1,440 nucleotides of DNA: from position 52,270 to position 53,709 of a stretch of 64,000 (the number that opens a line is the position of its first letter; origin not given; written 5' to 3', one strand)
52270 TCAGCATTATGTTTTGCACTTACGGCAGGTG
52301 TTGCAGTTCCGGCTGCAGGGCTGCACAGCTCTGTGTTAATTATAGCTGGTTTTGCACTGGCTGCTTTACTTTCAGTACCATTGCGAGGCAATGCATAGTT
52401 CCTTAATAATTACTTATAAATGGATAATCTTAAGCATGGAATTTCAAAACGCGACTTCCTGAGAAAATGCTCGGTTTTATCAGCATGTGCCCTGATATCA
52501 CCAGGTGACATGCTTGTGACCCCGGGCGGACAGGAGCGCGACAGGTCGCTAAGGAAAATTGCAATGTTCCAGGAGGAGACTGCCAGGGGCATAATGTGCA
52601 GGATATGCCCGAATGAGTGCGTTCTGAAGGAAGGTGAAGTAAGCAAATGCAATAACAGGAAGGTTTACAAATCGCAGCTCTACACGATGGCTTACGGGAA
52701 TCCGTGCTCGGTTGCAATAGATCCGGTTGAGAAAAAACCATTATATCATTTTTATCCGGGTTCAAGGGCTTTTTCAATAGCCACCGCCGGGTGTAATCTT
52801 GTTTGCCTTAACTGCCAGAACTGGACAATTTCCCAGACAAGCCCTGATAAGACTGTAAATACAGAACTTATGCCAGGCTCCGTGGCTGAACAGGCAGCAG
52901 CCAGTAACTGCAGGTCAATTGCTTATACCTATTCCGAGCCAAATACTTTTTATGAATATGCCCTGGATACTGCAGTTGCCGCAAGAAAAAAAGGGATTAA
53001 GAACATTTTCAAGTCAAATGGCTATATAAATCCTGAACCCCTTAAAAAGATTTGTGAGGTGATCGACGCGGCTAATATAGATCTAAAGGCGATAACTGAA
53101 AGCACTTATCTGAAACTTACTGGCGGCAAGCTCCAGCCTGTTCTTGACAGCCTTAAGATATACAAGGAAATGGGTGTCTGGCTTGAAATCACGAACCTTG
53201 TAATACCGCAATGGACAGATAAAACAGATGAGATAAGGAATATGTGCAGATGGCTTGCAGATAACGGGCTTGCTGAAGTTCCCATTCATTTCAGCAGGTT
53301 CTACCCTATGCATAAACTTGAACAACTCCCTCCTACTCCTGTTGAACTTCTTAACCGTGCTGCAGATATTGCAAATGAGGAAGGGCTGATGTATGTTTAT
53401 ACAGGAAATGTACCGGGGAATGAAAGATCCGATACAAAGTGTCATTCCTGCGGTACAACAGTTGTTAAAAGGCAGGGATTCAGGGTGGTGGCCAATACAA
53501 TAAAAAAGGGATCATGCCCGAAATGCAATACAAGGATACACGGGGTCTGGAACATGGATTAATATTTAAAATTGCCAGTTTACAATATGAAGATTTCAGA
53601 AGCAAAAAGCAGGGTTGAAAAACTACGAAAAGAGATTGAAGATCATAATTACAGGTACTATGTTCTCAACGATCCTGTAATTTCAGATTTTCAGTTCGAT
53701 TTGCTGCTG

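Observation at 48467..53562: AmmeMemoRadiSam locus with an embedded 809-aa polytopic spermidine-synthase-like protein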

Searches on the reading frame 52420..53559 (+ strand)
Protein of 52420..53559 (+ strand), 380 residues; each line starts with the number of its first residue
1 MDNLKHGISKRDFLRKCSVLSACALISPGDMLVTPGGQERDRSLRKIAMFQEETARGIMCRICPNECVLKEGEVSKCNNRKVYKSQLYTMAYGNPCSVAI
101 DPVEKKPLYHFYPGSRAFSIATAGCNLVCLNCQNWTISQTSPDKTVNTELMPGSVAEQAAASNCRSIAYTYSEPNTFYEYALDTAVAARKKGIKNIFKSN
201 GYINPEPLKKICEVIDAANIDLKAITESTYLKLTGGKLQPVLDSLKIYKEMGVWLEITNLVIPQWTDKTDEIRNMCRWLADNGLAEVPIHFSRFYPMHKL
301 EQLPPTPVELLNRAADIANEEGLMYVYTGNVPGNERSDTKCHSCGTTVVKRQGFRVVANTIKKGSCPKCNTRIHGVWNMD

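Call 3: search_protein_families(library=pfam, proteins=[window:52420-53559:+], max_evalue=0.01)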
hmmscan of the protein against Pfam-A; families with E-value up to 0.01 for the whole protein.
window:52420-53559:+ (380 aa): 3 families
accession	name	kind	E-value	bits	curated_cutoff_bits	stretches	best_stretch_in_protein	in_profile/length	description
PF04055.27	Radical_SAM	-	2.4e-15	57.5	29.5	1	121-273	3-163/166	Radical SAM superfamily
PF13353.11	Fer4_12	-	0.00073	20.3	22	1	114-217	5-108/137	4Fe-4S single cluster domain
PF24230.1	Phage_zn_bind_6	-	0.0041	17.7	27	0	86-134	11-58/71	Phage zinc binding domain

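Call 4: search_protein_families(library=ncbifam, proteins=[window:52420-53559:+], max_evalue=0.01)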
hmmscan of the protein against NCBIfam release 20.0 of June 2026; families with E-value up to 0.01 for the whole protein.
window:52420-53559:+ (380 aa): 13 families
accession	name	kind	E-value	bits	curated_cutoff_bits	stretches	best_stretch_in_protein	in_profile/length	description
TIGR04337.1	AmmeMemoSam_rS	hypoth_equivalog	9e-109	363.5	220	1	55-378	9-334/349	AmmeMemoRadiSam system radical SAM enzyme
TIGR02493.1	PFLA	equivalog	2e-16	60.1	231.75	1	113-280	14-184/235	pyruvate formate-lyase-activating protein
TIGR04041.1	activase_YjjW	hypoth_equivalog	2.6e-16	59.9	250.2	1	182-296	127-240/276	YjjW family glycine radical enzyme activase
TIGR02495.1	NrdG2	equivalog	4.9e-12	45.6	131.15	1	112-283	13-184/193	anaerobic ribonucleoside-triphosphate reductase activating protein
TIGR02494.1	PFLE_PFLC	subfamily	3.5e-11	42.9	174.35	1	173-300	133-257/293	glycyl-radical enzyme activating protein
TIGR04395.1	cutC_activ_rSAM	equivalog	7.8e-10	38.5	360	1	119-282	85-248/309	choline TMA-lyase-activating enzyme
NF048010.1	SfplDhtActHpsHDes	equivalog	1.3e-09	37.4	430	1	172-283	140-253/298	(2S)-3-sulfopropanediol dehydratase activating enzyme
NF008356.0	PRK11145.1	equivalog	5.2e-09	35.7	375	1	114-282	20-191/246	pyruvate formate lyase 1-activating protein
NF033717.2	HPDL_rSAM_activ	equivalog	1.1e-08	34.8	420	1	63-289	29-258/311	4-hydroxyphenylacetate decarboxylase activase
NF033719.1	ind_deCO2_activ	equivalog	2e-07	30.6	425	1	172-300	138-261/302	indoleacetate decarboxylase activase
TIGR04003.1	rSAM_BssD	equivalog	7e-07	28.7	496.45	1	60-282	23-247/314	[benzylsuccinate synthase]-activating enzyme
NF043069.1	T4HPD_activ_SAM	equivalog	3.9e-05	23.2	425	1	125-289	88-250/299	trans-4-hydroxy-L-proline dehydratase activase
NF048008.1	SfplDhtActHpfHKleb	equivalog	0.0024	17.2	500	1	173-281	136-244/308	(2S)-3-sulfopropanediol dehydratase activating enzyme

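Call 67: search_dna_similar(query=window:52420-53559:+, collection=plasmids, mode=protein, max_evalue=1e-20, max_rows=25)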
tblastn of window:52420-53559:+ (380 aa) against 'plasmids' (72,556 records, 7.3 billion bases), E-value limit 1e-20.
Records with a match: 7; places in all: 7; records where one place covers at least 80% of the query: 4.
Best place of each record, by identity: <60% 7.
By first word of the organism name: Sinorhizobium 2; Ideonella 1; Segatella 1; Methylocystis 1; Trichlorobacter 1; Candidatus 1.
By predicted mobility (MOB-suite, as given by PLSDB): non-mobilizable 6; conjugative 1.
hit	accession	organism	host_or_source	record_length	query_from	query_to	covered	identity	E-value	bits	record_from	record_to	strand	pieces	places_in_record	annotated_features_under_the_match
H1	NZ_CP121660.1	Sinorhizobium terangae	Desmanthus virgatus,cell culture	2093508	38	377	89%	39.8%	2e-72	253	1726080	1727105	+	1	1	none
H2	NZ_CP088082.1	Ideonella dechloratans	Cell culture,Activated sludge, ...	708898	58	375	84%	40.3%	3e-75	260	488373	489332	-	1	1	amrS: AmmeMemoRadiSam system radical SAM enzyme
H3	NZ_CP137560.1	Segatella hominis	Homo sapiens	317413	58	331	72%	46.7%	9e-82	279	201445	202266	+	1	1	amrS: AmmeMemoRadiSam system radical SAM enzyme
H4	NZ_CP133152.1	Sinorhizobium chiapasense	Acaciella angustissima,cell culture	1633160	58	378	84%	39.6%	5e-69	243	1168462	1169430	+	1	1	none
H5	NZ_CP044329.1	Methylocystis rosea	-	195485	50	331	74%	43.7%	3e-64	228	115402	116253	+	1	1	none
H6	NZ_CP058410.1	Trichlorobacter lovleyi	whole genome,river sediment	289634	58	373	83%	38.9%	5e-66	234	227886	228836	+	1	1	amrS: AmmeMemoRadiSam system radical SAM enzyme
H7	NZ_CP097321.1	Candidatus Mycobacterium methanotrophicum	mixed culture,Cave biofilm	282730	33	282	66%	41.4%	8e-52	192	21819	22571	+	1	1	none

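Call 68: get_annotated_region(hit=H3, flank=6000)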
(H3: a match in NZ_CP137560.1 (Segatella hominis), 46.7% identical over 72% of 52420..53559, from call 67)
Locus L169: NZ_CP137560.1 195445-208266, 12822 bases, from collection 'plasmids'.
description: Segatella hominis strain HDD12 plasmid unnamed, complete sequence
organism: Segatella hominis (NCBI taxid 2518605)
taxonomy: Bacteria; Bacteroidota; Bacteroidia; Bacteroidales; Prevotellaceae; Segatella; Segatella hominis
host: -; source: Homo sapiens; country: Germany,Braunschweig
typing (MOB-suite, as given by PLSDB): non-mobilizable
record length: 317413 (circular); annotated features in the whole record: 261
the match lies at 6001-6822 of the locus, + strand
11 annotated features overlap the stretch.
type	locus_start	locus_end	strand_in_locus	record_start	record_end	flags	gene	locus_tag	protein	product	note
CDS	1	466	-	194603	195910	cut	-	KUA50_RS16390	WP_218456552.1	hypothetical protein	-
CDS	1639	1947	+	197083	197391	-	-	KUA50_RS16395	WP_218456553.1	helix-turn-helix transcriptional regulator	-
CDS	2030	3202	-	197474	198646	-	-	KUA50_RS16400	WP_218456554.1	RtcB family protein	GO:0006396 - RNA processing [Evidence IEA]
CDS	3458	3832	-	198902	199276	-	-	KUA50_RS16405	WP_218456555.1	hypothetical protein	-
CDS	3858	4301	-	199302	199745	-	-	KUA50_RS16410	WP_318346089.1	hypothetical protein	-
CDS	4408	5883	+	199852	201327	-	amrB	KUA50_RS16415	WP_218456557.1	AmmeMemoRadiSam system protein B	-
CDS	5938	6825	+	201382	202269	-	amrS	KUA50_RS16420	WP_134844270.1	AmmeMemoRadiSam system radical SAM enzyme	-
CDS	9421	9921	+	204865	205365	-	-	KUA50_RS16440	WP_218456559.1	sigma-70 family RNA polymerase sigma factor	GO:0006352 - DNA-templated transcription initiation [Evidence IEA]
CDS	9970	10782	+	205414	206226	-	-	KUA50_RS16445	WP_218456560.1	hypothetical protein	-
CDS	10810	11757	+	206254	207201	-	-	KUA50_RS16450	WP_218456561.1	hypothetical protein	-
CDS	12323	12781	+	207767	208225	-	-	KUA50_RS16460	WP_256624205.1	PaaI family thioesterase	-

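Call 69: get_annotated_region(hit=H6, flank=6000)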
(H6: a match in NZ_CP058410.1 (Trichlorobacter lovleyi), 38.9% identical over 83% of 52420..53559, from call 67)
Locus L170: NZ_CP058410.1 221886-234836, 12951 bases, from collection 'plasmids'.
description: Trichlorobacter lovleyi strain IAE plasmid pIAE1, complete sequence
organism: Trichlorobacter lovleyi (NCBI taxid 313985)
taxonomy: Bacteria; Thermodesulfobacteriota; Desulfuromonadia; Geobacterales; Geobacteraceae; Trichlorobacter; Trichlorobacter lovleyi
host: -; source: whole genome,river sediment; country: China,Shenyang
typing (MOB-suite, as given by PLSDB): non-mobilizable; mating-pair formation MPF_T
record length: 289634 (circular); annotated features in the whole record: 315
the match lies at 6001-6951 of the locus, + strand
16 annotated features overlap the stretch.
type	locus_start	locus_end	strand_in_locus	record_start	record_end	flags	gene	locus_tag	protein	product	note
CDS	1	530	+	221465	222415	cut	-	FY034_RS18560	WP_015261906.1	trigger factor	-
CDS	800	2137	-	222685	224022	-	-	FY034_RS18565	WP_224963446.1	transposase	GO:0006313 - DNA transposition [Evidence IEA]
CDS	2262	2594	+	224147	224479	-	-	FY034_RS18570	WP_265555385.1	hypothetical protein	-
CDS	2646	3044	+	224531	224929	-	-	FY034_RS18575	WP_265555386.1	rhodanese-like domain-containing protein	-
CDS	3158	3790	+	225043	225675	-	-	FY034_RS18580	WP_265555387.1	hypothetical protein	-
CDS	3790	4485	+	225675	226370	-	-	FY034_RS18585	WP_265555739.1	VIT family protein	-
CDS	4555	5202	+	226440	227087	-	-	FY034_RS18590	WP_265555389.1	hypothetical protein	-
CDS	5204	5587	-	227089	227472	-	-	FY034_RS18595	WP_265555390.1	co-chaperone GroES family protein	-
CDS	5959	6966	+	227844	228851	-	amrS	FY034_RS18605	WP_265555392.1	AmmeMemoRadiSam system radical SAM enzyme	-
CDS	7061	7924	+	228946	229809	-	-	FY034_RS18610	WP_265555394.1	YicC/YloC family endoribonuclease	-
CDS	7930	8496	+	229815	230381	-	gmk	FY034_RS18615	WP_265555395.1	guanylate kinase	GO:0015949 - nucleobase-containing small molecule interconversion [Evidence IEA]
CDS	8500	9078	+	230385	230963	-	nadD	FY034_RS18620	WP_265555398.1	nicotinate (nicotinamide) nucleotide adenylyltransferase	GO:0009435 - NAD biosynthetic process [Evidence IEA]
CDS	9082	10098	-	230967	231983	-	-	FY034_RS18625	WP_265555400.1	FAD:protein FMN transferase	-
CDS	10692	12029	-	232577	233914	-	-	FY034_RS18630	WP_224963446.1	transposase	GO:0006313 - DNA transposition [Evidence IEA]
CDS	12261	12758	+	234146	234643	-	-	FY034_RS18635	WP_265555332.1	alpha/beta hydrolase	-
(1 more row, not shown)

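Call 70: get_annotated_region(hit=H2, flank=6000)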
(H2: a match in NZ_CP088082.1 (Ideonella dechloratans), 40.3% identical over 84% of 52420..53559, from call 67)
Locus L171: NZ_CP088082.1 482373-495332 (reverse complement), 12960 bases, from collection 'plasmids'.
description: Ideonella dechloratans strain CCUG 30977 plasmid unnamed1, complete sequence
organism: Ideonella dechloratans (NCBI taxid 36863)
taxonomy: Bacteria; Pseudomonadota; Betaproteobacteria; Burkholderiales; Sphaerotilaceae; Ideonella; Ideonella dechloratans
host: -; source: Cell culture,Activated sludge, wastewater treatment plant; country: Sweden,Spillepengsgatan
typing (MOB-suite, as given by PLSDB): non-mobilizable
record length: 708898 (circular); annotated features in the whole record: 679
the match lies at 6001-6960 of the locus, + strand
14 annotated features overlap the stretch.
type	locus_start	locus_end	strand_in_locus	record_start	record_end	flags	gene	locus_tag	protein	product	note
CDS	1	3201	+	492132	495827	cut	-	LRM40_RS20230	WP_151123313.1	SIR2 family protein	-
CDS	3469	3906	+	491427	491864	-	-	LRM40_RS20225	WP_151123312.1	hypothetical protein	-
CDS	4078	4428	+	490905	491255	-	-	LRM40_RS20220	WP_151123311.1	hypothetical protein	-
CDS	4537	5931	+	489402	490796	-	amrB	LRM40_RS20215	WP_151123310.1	AmmeMemoRadiSam system protein B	-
CDS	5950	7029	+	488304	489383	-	amrS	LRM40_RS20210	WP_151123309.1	AmmeMemoRadiSam system radical SAM enzyme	-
CDS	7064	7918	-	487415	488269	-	-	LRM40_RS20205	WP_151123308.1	sulfite exporter TauE/SafE family protein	GO:0006810 - transport [Evidence IEA]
CDS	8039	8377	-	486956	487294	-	-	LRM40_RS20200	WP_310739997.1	LysR family transcriptional regulator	GO:0006355 - regulation of DNA-templated transcription [Evidence IEA]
CDS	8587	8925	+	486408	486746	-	-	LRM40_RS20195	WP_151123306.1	helix-turn-helix domain-containing protein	-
CDS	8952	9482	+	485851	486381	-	-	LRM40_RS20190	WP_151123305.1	ArsI/CadI family heavy metal resistance metalloenzyme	-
CDS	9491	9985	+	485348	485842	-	-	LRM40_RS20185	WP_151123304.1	arsenate reductase ArsC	-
CDS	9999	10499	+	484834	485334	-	-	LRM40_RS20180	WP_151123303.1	arsenate reductase ArsC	-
CDS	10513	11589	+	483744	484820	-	arsB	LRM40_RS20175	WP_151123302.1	ACR3 family arsenite efflux transporter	-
CDS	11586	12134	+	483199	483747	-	-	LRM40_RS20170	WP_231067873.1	sigma-70 family RNA polymerase sigma factor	GO:0006352 - DNA-templated transcription initiation [Evidence IEA]; GO:0006355 - regulation of DNA-templated ...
CDS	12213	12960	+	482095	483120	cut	-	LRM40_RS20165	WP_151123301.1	permease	-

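Call 94: search_solved_structures(query=window:52420-53559:+, max_evalue=0.001)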
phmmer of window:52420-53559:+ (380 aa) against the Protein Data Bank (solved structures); distinct sequences matched with E-value up to 0.001: 2.
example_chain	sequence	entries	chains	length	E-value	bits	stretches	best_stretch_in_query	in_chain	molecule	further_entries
3c8f_A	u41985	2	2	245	2.1e-09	40.2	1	113-286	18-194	Pyruvate formate-lyase 1-activating enzyme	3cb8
8fo0_A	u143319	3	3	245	7.4e-08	35.1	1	113-286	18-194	Pyruvate formate-lyase 1-activating enzyme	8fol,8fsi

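Call 105: get_annotated_region(hit=H1, flank=6000)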
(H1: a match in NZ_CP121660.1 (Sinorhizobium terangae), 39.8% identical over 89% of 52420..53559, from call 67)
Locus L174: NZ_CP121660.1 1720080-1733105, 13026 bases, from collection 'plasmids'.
description: Sinorhizobium terangae strain CB3126 plasmid pCB3126_1, complete sequence
organism: Sinorhizobium terangae (NCBI taxid 110322)
taxonomy: Bacteria; Pseudomonadota; Alphaproteobacteria; Hyphomicrobiales; Rhizobiaceae; Sinorhizobium; Sinorhizobium terangae
host: -; source: Desmanthus virgatus,cell culture; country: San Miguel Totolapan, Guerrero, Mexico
typing (MOB-suite, as given by PLSDB): conjugative; relaxase MOBQ; mating-pair formation MPF_T
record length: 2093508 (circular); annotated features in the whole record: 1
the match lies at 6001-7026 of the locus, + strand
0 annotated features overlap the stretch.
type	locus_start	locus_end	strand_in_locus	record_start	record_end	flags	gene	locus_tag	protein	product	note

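Call 106: get_annotated_region(hit=H5, flank=6000)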
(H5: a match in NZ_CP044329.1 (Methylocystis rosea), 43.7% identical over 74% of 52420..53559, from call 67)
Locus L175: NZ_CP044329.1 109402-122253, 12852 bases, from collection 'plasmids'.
description: Methylocystis rosea strain BRCS1 plasmid unnamed1, complete sequence
organism: Methylocystis rosea (NCBI taxid 173366)
taxonomy: Bacteria; Pseudomonadota; Alphaproteobacteria; Hyphomicrobiales; Methylocystaceae; Methylocystis; Methylocystis rosea
host: -; source: -; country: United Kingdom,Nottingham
typing (MOB-suite, as given by PLSDB): non-mobilizable
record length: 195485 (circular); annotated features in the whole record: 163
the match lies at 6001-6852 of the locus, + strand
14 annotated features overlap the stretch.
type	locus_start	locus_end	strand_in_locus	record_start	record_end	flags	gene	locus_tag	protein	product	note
CDS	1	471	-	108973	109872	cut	-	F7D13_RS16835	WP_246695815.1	relaxase/mobilization nuclease domain-containing protein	-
CDS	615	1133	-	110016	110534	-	mobC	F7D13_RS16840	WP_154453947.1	plasmid mobilization relaxosome protein MobC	-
CDS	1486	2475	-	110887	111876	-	-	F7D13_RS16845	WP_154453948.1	ParB/RepB/Spo0J family partition protein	GO:0007059 - chromosome segregation [Evidence IEA]; GO:0000910 - cytokinesis [Evidence IEA]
CDS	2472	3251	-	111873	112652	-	-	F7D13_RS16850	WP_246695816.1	ParA family protein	-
CDS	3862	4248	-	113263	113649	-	-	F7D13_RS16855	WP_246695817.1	single-stranded DNA-binding protein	-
CDS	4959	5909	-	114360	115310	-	-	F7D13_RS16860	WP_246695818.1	radical SAM protein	-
CDS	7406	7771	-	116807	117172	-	-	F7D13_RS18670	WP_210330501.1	M28 family peptidase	-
CDS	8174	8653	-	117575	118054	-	-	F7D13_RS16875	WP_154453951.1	helix-turn-helix domain-containing protein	-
CDS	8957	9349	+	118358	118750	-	merT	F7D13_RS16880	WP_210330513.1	mercuric ion transporter MerT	-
CDS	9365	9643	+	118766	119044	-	merP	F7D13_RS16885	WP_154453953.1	mercury resistance system periplasmic binding protein MerP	-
CDS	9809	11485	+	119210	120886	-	merA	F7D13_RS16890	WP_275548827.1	mercury(II) reductase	-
CDS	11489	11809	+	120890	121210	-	-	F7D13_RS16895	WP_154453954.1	hypothetical protein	-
CDS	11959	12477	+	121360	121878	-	petA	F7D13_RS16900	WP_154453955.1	ubiquinol-cytochrome c reductase iron-sulfur subunit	GO:0009060 - aerobic respiration [Evidence IEA]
CDS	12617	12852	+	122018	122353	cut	-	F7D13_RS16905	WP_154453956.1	hypothetical protein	-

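Call 107: get_annotated_region(hit=H7, flank=6000)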
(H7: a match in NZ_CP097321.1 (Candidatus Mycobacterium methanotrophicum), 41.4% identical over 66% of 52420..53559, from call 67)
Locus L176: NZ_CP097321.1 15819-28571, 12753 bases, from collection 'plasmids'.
description: Candidatus Mycobacterium methanotrophicum isolate Sulfur Cave plasmid unnamed, complete sequence
organism: Candidatus Mycobacterium methanotrophicum (NCBI taxid 2943498)
taxonomy: Bacteria; Actinomycetota; Actinomycetes; Mycobacteriales; Mycobacteriaceae; Mycobacterium; Candidatus Mycobacterium methanotrophicum
host: -; source: mixed culture,Cave biofilm; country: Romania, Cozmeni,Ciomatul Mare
typing (MOB-suite, as given by PLSDB): non-mobilizable
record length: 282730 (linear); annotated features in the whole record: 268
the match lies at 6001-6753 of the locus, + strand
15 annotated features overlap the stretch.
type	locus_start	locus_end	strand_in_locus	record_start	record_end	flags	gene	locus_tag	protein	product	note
CDS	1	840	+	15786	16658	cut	-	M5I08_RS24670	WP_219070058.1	RAMP superfamily CRISPR-associated protein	-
CDS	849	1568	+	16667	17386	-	-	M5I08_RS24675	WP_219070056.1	hypothetical protein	-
CDS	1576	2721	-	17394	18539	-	-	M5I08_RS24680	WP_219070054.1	RNA-guided endonuclease TnpB family protein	-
CDS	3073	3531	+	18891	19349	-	-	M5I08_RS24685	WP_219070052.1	DUF5709 domain-containing protein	-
CDS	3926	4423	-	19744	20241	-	-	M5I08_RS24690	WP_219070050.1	adenosine-specific kinase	-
CDS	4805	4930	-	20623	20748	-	-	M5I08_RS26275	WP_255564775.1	hypothetical protein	-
CDS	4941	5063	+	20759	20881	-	-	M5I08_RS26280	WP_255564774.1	hypothetical protein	-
CDS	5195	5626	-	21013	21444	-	-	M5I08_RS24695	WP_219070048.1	DUF2267 domain-containing protein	-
CDS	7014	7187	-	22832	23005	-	-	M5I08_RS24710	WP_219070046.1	hypothetical protein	-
CDS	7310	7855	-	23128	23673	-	-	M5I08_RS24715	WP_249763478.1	DUF4352 domain-containing protein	-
CDS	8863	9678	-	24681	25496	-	-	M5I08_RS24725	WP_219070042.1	hypothetical protein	-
CDS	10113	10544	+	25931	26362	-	-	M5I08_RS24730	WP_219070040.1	hypothetical protein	-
CDS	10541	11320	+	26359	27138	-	-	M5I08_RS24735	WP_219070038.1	hypothetical protein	-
CDS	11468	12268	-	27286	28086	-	-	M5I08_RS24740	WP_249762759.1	transposase family protein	-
CDS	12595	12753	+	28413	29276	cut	-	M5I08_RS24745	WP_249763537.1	IS3 family transposase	-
